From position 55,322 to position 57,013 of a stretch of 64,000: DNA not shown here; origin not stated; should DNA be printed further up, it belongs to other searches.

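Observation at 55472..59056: Degenerate diadenylate-cyclase (DAC) fold protein downstream of a His/Cys-tailed metal permease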

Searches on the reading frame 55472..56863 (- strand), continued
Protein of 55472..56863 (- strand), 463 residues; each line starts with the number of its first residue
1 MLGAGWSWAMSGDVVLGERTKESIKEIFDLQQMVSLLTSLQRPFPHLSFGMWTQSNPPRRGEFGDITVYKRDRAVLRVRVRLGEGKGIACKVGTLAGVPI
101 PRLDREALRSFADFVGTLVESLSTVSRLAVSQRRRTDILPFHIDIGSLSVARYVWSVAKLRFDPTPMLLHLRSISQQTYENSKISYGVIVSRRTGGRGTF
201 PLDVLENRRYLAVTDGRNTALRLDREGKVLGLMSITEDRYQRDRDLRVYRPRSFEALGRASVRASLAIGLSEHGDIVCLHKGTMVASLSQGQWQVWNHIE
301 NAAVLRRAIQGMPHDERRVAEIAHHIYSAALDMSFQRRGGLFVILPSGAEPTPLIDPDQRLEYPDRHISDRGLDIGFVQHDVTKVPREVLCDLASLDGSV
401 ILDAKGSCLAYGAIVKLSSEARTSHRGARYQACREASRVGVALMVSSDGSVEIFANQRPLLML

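Call 71: search_protein_families(library=pfam, proteins=[L018:4897-6405:+, L018:7336-8331:+, L018:8344-9231:+, L015:6971-8251:+, L014:6713-7912:+, L016:7001-8122:+, L017:6524-8002:+], max_evalue=0.1)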
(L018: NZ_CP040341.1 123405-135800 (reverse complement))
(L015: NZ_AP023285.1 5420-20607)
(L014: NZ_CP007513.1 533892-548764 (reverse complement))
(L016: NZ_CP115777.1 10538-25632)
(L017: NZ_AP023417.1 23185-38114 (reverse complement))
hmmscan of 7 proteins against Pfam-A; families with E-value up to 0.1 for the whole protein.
L018:4897-6405:+ (502 aa): 2 families
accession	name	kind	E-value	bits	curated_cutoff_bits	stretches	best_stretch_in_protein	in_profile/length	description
PF02457.21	DAC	-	0.00016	21.6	27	1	422-497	37-118/119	DisA bacterial checkpoint controller nucleotide-binding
PF05042.19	Caleosin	-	0.0084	16.5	27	1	349-453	42-145/170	Caleosin related protein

L018:7336-8331:+ (331 aa): 5 families
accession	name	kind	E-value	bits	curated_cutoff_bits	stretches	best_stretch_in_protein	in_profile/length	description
PF18144.7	SMODS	-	1e-10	42.5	26.5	1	108-201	80-164/164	Second Messenger Oligonucleotide or Dinucleotide Synthetase domain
PF01909.29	NTP_transf_2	-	0.016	16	21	1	43-99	3-47/93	Nucleotidyltransferase domain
PF07719.23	TPR_2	-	0.019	15.5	27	1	300-321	6-27/34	Tetratricopeptide repeat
PF00515.34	TPR_1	-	0.027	14.7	27.8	0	305-321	11-27/34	Tetratricopeptide repeat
PF18765.7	Polbeta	-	0.047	14.3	26.9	0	59-92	18-52/93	Polymerase beta, Nucleotidyltransferase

L018:8344-9231:+ (295 aa): 1 family
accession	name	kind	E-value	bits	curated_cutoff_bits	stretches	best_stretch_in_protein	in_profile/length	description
PF18159.6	S_4TM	-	2.3e-70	237.7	26.9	1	3-285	5-288/291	SMODS-associating 4TM effector domain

L015:6971-8251:+ (426 aa): 1 family
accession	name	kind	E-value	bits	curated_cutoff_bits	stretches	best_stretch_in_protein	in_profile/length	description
PF02457.21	DAC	-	0.00076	19.5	27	1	346-393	46-95/119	DisA bacterial checkpoint controller nucleotide-binding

L014:6713-7912:+ (399 aa): 1 family
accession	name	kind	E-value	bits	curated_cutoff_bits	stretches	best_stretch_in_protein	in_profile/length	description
PF02457.21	DAC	-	2.8e-08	33.8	27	1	256-377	6-110/119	DisA bacterial checkpoint controller nucleotide-binding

L016:7001-8122:+ (373 aa): 0 families

L017:6524-8002:+ (492 aa): 1 family
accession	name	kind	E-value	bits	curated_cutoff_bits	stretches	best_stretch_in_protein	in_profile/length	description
PF10826.14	DUF2551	-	0.056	14.1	23.4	0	291-339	3-51/83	Protein of unknown function (DUF2551)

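Call 72: search_protein_families(library=ncbifam, proteins=[L018:4897-6405:+, L015:6971-8251:+, L014:6713-7912:+, L016:7001-8122:+, L017:6524-8002:+], max_evalue=0.1)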
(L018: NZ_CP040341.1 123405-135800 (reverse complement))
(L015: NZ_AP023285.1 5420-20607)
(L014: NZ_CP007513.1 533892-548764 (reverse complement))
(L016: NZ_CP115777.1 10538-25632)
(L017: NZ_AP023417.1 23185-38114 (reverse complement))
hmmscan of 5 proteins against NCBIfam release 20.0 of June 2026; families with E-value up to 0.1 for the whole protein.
L018:4897-6405:+ (502 aa): 1 family
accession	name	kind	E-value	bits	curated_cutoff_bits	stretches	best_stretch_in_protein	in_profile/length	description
NF053624.1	PtglEndpepMepK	equivalog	0.026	14.4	185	1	361-448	21-103/176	peptidoglycan L,D-endopeptidase MepK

L015:6971-8251:+ (426 aa): 1 family
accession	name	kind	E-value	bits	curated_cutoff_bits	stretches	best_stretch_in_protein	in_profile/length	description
NF053872.1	DS2_3_antiphage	equivalog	0.021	13.2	630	1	342-373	412-443/576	anti-phage protein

L014:6713-7912:+ (399 aa): 3 families
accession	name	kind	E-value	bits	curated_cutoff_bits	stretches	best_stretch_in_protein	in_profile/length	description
NF053872.1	DS2_3_antiphage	equivalog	0.0057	15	630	1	310-350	411-451/576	anti-phage protein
NF010009.0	PRK13482.1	equivalog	0.016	14.4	201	1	313-382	61-134/357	DNA integrity scanning diadenylate cyclase DisA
NF038328.1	c-di-AMP_CdaS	exception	0.044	13.4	225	0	252-281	69-98/191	sporulation-specific diadenylate cyclase CdaS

L016:7001-8122:+ (373 aa): 3 families
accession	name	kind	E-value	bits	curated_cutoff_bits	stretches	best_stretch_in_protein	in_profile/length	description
NF053872.1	DS2_3_antiphage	equivalog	0.013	13.9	630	1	332-361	412-441/576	anti-phage protein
NF006983.0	PRK09450.2-3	equivalog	0.05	11.4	1810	1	50-135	312-394/949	class I adenylate cyclase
NF006985.0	PRK09450.2-5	equivalog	0.071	11.2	1866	1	49-135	311-392/951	class I adenylate cyclase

L017:6524-8002:+ (492 aa): 0 families

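Call 75: list_cluster_members(proteins=[P0001, P0011, P0004])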
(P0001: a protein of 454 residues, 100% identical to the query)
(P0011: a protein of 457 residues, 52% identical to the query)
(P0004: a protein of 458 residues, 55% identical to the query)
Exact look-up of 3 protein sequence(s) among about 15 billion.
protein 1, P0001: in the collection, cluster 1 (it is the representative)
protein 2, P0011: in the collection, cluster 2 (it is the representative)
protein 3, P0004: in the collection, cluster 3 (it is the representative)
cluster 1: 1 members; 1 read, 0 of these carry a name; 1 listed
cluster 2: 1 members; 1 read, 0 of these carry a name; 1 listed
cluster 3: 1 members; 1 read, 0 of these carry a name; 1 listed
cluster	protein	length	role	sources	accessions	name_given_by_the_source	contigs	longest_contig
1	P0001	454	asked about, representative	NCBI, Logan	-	-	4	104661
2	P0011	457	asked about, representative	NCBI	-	-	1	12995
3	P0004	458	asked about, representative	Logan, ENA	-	-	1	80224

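Call 80: search_protein_families(library=padloc, proteins=[P0012, P0014, P0020, P0047, P0095, P0100, P0140, L015:6971-8251:+, L014:6713-7912:+, L018:4897-6405:+], max_evalue=0.01)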
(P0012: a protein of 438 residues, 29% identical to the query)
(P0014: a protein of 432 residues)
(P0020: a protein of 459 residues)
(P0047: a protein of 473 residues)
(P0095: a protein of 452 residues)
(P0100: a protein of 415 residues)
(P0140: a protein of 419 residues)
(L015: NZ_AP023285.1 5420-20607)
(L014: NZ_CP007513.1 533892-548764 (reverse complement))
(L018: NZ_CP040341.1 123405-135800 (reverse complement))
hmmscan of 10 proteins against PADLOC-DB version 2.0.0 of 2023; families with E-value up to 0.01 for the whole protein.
P0012 (438 aa): 0 families

P0014 (432 aa): 0 families

P0020 (459 aa): 0 families

P0047 (473 aa): 0 families

P0095 (452 aa): 0 families

P0100 (415 aa): 0 families

P0140 (419 aa): 0 families

L015:6971-8251:+ (426 aa): 0 families

L014:6713-7912:+ (399 aa): 0 families

L018:4897-6405:+ (502 aa): 0 families

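Call 81: search_dna_similar(query=P0100, collection=phages, mode=protein, max_evalue=0.001, max_rows=15)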
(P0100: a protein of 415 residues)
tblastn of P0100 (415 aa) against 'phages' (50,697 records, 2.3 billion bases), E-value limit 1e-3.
Records with a match: 1; places in all: 1; records where one place covers at least 80% of the query: 0.
Best place of each record, by identity: <60% 1.
By first word of the organism name: Bacteriophage 1.
By host as written in the record: - 1.
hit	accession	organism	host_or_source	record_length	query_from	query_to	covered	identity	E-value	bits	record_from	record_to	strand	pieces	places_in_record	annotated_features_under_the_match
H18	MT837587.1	Bacteriophage sp.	human fecal samples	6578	84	409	79%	28.7%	8e-23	107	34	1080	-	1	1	record has no annotation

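Call 82: find_encoding_contigs(protein=P0100, flank=7000, max_places=3)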
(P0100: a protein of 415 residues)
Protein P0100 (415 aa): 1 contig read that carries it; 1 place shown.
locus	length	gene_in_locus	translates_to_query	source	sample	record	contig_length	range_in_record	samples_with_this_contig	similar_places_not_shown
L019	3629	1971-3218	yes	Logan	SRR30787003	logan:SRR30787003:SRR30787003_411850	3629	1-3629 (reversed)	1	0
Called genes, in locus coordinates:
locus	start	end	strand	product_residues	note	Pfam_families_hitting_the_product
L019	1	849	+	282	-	?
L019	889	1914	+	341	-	PF23871:DUF7226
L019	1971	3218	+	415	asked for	-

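Call 83: find_encoding_contigs(protein=P0047, flank=7000, max_places=3)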
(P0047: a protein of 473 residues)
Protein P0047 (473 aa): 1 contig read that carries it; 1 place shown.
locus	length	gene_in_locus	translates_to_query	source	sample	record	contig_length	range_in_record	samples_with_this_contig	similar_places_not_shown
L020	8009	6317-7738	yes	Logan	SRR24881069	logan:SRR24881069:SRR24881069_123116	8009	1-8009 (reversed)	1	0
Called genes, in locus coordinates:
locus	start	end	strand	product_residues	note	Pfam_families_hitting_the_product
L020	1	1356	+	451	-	?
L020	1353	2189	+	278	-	PF14487:DarT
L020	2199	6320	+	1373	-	PF07669:Eco57I, PF20473:MmeI_Mtase, PF20466:MmeI_TRD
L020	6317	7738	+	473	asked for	PF02457:DAC (weak)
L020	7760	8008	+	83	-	?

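Call 88: search_protein_families(library=pfam, proteins=[L010:7686-8891:+, L010:8895-12047:+, L010:6031-7242:+, L010:5581-6027:+, L010:4766-5551:+, L010:3708-4763:+, L010:2611-3708:+, L019:889-1914:+, L012:6791-7099:+], max_evalue=0.01)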
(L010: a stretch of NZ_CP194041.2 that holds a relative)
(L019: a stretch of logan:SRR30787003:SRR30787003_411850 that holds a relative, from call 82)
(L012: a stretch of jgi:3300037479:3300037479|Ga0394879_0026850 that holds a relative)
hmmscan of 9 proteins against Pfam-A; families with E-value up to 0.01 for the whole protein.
L010:7686-8891:+ (401 aa): 5 families
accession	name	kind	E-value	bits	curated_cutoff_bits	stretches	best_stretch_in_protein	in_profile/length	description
PF16576.10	HlyD_D23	-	1.5e-12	47.7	30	1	85-310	18-214/214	Barrel-sandwich domain of CusB or HlyD membrane-fusion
PF13437.12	HlyD_3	-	6.6e-10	40.1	22.2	1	196-307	1-106/106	HlyD family secretion protein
PF00529.27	CusB_dom_1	-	9.7e-07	29.4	26.5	1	139-378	12-89/89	Cation efflux system protein CusB domain 1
PF13533.13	Biotin_lipoyl_2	-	0.00016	21.9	29.8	1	88-118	2-32/32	Biotin-lipoyl like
PF02321.23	OEP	-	0.0013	19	22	1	124-194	114-184/187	Outer membrane efflux protein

L010:8895-12047:+ (1050 aa): 2 families
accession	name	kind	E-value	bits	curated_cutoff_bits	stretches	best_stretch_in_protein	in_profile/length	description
PF00873.25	ACR_tran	-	0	1297.5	28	1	1-1026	1-1020/1021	AcrB/AcrD/AcrF family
PF02355.23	SecD_SecF_C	-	7.2e-06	26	20.5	1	340-495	34-185/189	Protein export membrane protein SecD/SecF, C-terminal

L010:6031-7242:+ (403 aa): 2 families
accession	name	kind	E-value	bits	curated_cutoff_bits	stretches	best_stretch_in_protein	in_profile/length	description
PF07690.21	MFS_1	-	1.3e-32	113.6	33.4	2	21-234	2-222/347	Major Facilitator Superfamily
PF12832.13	MFS_1_like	-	0.00016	21.3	25.2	1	35-134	232-331/373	MFS_1 like family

L010:5581-6027:+ (148 aa): 1 family
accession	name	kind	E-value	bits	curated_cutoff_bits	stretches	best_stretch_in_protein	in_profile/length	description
PF00127.26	Copper-bind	-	1.1e-12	48.7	21.2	1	29-113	2-98/99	Copper binding proteins, plastocyanin/azurin family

L010:4766-5551:+ (261 aa): 7 families
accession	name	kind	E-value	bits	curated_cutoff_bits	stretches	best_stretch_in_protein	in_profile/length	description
PF00005.33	ABC_tran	-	9e-33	114.2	25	1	18-163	2-136/137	ABC transporter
PF13304.12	AAA_21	-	3e-08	34.5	27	1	30-87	2-61/304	AAA domain, putative AbiEii toxin, Type IV TA system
PF02463.25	SMC_N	-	2e-06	27.8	40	0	28-47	25-44/220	RecF/RecN/SMC N terminal domain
PF13191.12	AAA_16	-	0.00024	22.1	32.6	1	30-84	27-64/167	AAA ATPase domain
PF03193.22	RsgA_GTPase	-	0.0013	19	30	1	20-58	100-137/174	RsgA GTPase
PF13514.12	AAA_27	-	0.0053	16.8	22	1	19-47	18-46/206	AAA domain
PF13555.12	AAA_29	-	0.0065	16.6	27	0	26-44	22-39/61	P-loop containing region of AAA domain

L010:3708-4763:+ (351 aa): 2 families
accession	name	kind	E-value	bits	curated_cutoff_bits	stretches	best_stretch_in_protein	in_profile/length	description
PF01032.23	FecCD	-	2.5e-84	283.4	26.5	1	31-347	1-310/311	FecCD transport family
PF00950.22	ABC-3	-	1e-06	28.9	20.1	1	132-322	48-235/258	ABC 3 transport family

L010:2611-3708:+ (365 aa): 2 families
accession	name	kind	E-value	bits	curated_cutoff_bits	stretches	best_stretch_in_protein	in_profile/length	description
PF01497.23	Peripla_BP_2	-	3.4e-20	72.9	27.5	1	86-307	35-230/235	Periplasmic binding protein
PF21277.2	T6SS_VgrG3-like_C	-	0.0067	16.9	27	0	306-350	30-69/183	Type VI secretion system spike protein VgrG3-like, C-terminal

L019:889-1914:+ (341 aa): 1 family
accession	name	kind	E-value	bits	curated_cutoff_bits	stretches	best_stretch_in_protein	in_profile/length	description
PF23871.1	DUF7226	-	1.1e-09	38.8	27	1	31-146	14-134/142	Domain of unknown function (DUF7226)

L012:6791-7099:+ (102 aa): 0 families

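Call 96: find_related_loci(query=A7, collection=metagenome_contigs, flank=7000)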
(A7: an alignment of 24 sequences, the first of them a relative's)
Query A7 (456 aa) in metagenome_contigs; peptide patterns used: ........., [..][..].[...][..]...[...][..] (x = any residue, [..] = any of these).
600 stretches matched a pattern (row limit reached: there are more); 169 encode a relative of the query (tblastn E <= 1e-3); the best 80 are kept; 80 distinct loci.
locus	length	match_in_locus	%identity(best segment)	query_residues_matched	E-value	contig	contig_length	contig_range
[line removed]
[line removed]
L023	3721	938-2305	54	3-456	9e-169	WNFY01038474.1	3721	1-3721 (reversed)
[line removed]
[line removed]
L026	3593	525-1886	50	4-456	3e-155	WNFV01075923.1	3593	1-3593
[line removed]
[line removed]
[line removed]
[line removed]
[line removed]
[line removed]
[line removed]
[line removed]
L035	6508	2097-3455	49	4-456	5e-141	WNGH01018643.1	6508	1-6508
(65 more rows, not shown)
